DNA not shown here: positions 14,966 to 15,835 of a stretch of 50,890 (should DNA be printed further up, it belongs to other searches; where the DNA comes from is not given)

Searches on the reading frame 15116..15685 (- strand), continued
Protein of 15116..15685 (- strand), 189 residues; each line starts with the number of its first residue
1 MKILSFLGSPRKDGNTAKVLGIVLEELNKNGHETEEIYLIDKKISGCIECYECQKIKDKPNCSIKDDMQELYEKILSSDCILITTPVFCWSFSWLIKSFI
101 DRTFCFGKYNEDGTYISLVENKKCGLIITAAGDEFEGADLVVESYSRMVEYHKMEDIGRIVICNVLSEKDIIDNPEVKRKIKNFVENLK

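Call 12: find_encoding_contigs(protein=P0002, flank=10000, max_places=2)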
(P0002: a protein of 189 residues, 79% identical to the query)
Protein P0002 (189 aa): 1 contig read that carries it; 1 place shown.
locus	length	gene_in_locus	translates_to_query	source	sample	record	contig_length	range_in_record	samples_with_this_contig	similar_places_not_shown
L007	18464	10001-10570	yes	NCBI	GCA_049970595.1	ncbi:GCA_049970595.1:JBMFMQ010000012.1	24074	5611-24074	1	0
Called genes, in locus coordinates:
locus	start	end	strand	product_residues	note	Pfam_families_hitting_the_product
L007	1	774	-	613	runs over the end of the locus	PF02563:Poly_export, PF10531:SLBB, PF22461:SLBB_2 (weak), PF10531:SLBB, PF22461:SLBB_2 (weak)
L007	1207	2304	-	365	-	PF05222:AlaDh_PNT_N, PF01262:AlaDh_PNT_C, PF01488:Shikimate_DH (weak)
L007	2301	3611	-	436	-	PF00266:Aminotran_5, PF01041:DegT_DnrJ_EryC1, PF01212:Beta_elim_lyase (weak)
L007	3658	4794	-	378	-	PF00480:ROK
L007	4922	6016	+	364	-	PF04015:DUF362, PF00037:Fer4 (weak), PF12837:Fer4_6 (faint)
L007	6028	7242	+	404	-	PF01676:Metalloenzyme, PF10143:PhosphMutase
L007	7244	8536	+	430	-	PF13375:RnfC_N, PF01512:Complex1_51K, PF10531:SLBB (weak), PF13187:Fer4_9 (faint), PF12838:Fer4_7 (weak), PF13183:Fer4_8 (weak), PF13237:Fer4_10 (weak)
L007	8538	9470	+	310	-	PF03116:NQR2_RnfD_RnfE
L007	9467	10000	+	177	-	PF04205:FMN_bind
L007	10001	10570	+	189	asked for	PF02525:Flavodoxin_2, PF03358:FMN_red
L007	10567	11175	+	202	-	PF02508:Rnf-Nqr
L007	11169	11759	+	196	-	PF02508:Rnf-Nqr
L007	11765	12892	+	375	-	PF01694:Rhomboid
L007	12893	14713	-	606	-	PF12894:ANAPC4_WD40 (faint), PF23381:Beta-prop_IFT122_1st, PF20426:NBCH_WD40 (faint), PF23383:Beta-prop_IFT140_1st (faint), PF24797:Beta-prop_WDR35_TULP_N (faint), PF13570:Beta-prop_ACSF4, PF13360:PQQ_2 (weak), PF23414:Beta-prop_EML_2 (weak), +2 more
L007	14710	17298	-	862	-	PF12717:Cnd1 (faint), PF02985:HEAT (faint), PF03130:HEAT_PBS (faint), PF13513:HEAT_EZ (faint), PF13646:HEAT_2, PF00514:Arm (faint), PF13646:HEAT_2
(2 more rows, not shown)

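Call 13: find_encoding_contigs(protein=P0016, flank=10000, max_places=2)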
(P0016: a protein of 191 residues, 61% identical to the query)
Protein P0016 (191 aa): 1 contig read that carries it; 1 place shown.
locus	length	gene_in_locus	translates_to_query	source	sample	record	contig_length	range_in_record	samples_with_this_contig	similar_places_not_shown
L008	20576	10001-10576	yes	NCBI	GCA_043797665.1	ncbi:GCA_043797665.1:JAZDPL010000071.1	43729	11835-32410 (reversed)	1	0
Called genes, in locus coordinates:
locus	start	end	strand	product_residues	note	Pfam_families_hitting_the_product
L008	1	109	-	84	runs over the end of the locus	PF05016:ParE_toxin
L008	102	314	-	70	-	PF02604:PhdYeFM_antitox (weak)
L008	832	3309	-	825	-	PF16126:DUF4838, PF06452:CBM9_1 (faint)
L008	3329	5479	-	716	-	PF08532:Glyco_hydro_42M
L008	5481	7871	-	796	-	-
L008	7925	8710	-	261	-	PF07963:N_methyl (weak), PF07596:SBP_bac_10 (weak)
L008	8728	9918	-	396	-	PF00392:GntR, PF13407:Peripla_BP_4, PF00532:Peripla_BP_1, PF13377:Peripla_BP_3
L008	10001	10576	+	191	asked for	PF02525:Flavodoxin_2, PF03358:FMN_red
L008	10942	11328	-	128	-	PF00072:Response_reg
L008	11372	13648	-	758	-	PF13426:PAS_9, PF00989:PAS, PF08448:PAS_4, PF13188:PAS_8 (weak), PF13426:PAS_9, PF00512:HisKA, PF02518:HATPase_c, PF00072:Response_reg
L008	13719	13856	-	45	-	-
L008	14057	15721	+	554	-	PF01979:Amidohydro_1 (weak), PF07969:Amidohydro_3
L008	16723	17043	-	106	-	-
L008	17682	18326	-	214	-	-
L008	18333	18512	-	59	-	-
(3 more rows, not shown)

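Call 14: find_encoding_contigs(protein=P0006, flank=10000, max_places=2)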
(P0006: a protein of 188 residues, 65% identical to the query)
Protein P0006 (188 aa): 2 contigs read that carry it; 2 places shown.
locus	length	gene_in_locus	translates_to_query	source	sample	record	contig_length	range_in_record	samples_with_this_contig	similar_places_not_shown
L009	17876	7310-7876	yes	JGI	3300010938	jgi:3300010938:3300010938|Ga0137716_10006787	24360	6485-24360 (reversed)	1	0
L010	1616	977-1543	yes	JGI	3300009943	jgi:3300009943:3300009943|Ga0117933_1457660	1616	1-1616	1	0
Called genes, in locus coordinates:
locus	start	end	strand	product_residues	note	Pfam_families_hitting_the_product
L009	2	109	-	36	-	?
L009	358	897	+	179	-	-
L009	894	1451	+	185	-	PF22244:GCE_fung (faint)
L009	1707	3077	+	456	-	PF01637:ATPase_2, PF13173:AAA_14, PF13401:AAA_22, PF13635:DUF4143 (faint), PF03008:DUF234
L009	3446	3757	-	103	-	-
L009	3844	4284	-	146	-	-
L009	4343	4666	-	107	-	-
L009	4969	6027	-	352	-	PF01208:URO-D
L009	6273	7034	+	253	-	PF03328:HpcH_HpaI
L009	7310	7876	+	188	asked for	PF02525:Flavodoxin_2, PF03358:FMN_red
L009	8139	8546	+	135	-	PF01155:HypA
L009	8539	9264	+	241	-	PF10609:ParA, PF01656:CbiA, PF02374:ArsA_ATPase (faint), PF13614:AAA_31 (weak)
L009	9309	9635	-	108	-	-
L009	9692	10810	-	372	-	PF00583:Acetyltransf_1, PF13527:Acetyltransf_9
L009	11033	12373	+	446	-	PF01262:AlaDh_PNT_C (faint), PF01266:DAO (faint), PF03486:HI0933_like (faint), PF07992:Pyr_redox_2, PF13738:Pyr_redox_3, PF13434:Lys_Orn_oxgnase (weak), PF00070:Pyr_redox, PF02852:Pyr_redox_dim, +1 more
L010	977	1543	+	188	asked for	PF02525:Flavodoxin_2, PF03358:FMN_red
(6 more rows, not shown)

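Call 16: search_solved_structures(query=A1, max_evalue=0.001, show_alignments=4)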
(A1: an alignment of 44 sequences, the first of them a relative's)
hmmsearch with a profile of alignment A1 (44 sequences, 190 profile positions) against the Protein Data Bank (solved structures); distinct sequences matched with E-value up to 0.001: 40.
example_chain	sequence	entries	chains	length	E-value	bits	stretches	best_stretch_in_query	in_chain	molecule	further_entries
1rli_A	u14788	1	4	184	8.9e-20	74.7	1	1-185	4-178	Trp Repressor Binding Protein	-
7d38_A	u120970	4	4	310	2.5e-18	70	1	1-105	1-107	Cd1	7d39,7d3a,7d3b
3lcm_A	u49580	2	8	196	1.5e-08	38.1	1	1-188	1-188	Putative oxidoreductase | NADPH Quinone Oxidoreductase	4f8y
5mji_A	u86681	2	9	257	8.9e-08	35.6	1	13-137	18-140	BRAMP domain protein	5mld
7o4d_A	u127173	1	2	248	1.1e-07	35.2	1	69-141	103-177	Ribosyldihydronicotinamide dehydrogenase [quinone]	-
3fw1_A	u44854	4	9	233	1.1e-07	35.2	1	69-141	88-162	Ribosyldihydronicotinamide dehydrogenase [quinone]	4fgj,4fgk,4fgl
1zx1_A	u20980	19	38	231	1.1e-07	35.2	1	69-141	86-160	NRH dehydrogenase [quinone] 2 | Ribosyldihydronicotinamide dehydrogenase [quinone]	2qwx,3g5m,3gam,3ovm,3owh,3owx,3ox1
3te7_A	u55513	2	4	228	1.2e-07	35.2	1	69-141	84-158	Ribosyldihydronicotinamide dehydrogenase [quinone]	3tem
3tzb_A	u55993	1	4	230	1.2e-07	35.2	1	69-141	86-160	Ribosyldihydronicotinamide dehydrogenase [quinone]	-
1qr2_A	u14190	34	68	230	1.2e-07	35.2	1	69-141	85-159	PROTEIN (QUINONE REDUCTASE TYPE 2) | NRH dehydrogenase [quinone] 2 | Ribosyldihydronicotinamide dehydrogenase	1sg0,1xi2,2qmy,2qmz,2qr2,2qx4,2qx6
2bzs_A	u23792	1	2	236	1.2e-07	35.2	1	69-141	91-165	NRH DEHYDROGENASE [QUINONE] 2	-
5lbt_A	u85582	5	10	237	1.2e-07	35.1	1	69-141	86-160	Ribosyldihydronicotinamide dehydrogenase [quinone]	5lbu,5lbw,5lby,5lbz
3o73_A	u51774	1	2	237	1.2e-07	35.1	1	69-141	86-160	Ribosyldihydronicotinamide dehydrogenase [quinone]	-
1sqs_A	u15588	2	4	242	4e-07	33.4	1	65-187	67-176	conserved hypothetical protein | Hypothetical protein SP1951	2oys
1v4b_A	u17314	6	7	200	8e-07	32.5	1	70-173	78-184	NADH-azoreductase, FMN-dependent | Azo Reductase | FMN-dependent NADH-azoreductase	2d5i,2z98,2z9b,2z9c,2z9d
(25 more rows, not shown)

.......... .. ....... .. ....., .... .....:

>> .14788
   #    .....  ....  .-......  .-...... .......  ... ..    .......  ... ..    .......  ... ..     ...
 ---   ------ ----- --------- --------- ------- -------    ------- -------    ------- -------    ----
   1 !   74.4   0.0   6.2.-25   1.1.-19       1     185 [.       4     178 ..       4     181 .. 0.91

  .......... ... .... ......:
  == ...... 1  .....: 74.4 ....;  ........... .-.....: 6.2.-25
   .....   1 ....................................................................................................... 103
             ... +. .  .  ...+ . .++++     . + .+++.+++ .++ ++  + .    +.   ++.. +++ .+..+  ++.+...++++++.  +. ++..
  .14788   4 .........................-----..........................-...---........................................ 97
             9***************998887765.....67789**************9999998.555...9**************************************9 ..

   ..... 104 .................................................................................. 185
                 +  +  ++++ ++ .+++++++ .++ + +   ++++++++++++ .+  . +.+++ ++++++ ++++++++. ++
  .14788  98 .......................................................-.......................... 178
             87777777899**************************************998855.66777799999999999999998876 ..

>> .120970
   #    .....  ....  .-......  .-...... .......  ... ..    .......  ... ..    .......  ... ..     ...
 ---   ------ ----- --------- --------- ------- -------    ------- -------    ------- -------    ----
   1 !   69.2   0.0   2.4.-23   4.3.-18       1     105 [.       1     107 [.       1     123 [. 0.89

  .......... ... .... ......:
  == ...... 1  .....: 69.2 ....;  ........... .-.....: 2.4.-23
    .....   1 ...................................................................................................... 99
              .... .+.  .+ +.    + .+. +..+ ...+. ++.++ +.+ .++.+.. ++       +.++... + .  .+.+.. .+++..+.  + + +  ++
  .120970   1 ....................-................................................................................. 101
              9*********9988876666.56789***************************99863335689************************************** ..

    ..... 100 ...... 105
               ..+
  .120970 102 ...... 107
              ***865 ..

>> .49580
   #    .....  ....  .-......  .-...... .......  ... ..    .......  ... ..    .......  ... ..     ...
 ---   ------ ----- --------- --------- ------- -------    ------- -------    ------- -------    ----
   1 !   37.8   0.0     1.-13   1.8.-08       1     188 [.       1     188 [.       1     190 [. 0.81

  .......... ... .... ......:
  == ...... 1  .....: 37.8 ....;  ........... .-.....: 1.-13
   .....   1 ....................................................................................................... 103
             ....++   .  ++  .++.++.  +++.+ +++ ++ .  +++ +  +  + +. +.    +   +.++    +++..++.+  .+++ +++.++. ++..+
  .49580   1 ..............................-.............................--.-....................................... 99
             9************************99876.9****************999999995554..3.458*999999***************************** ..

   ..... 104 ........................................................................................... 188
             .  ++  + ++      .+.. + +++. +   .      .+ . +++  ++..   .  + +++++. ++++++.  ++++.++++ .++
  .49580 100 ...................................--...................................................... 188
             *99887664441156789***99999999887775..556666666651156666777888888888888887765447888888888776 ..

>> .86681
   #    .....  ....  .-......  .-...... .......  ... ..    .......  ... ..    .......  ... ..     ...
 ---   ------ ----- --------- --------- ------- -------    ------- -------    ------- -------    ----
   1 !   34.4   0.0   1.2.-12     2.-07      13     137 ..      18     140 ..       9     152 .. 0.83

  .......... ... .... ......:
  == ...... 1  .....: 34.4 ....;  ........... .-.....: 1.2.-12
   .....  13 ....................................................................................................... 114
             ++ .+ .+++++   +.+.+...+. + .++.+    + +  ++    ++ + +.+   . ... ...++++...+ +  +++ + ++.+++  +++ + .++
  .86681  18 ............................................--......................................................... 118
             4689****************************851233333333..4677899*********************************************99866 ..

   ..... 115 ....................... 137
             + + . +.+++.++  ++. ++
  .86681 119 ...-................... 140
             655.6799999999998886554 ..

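Call 26: predict_structure(alignment_id=A1)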
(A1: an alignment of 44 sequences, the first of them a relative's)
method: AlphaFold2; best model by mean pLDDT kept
length: 189 residues; sequences in the alignment: 44
mean_pLDDT: 96.5   pTM: 0.91
mean pLDDT of the five models: 96.5, 96.3, 96.2, 95.6, 95.5
residues with pLDDT >= 90: 183; 70-90: 6; 50-70: 0; < 50: 0
segments of 3 or more residues with pLDDT < 50: none
pLDDT, mean of each block of 10 residues (from residue 1): 98 97 97 98 97 96 98 98 97 98 97 96 98 95 98 98 93 93 90
secondary structure, 60 per line:
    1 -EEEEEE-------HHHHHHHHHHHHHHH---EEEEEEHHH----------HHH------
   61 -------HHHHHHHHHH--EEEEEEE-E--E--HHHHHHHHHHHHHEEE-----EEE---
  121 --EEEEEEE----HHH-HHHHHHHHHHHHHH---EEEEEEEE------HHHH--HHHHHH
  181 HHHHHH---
elements in order: E2-7 H15-29 E33-38 H68-77 E80-86 H94-106 E107-109 E115-117 E123-129 H138-151 E155-162 H169-172 H175-186
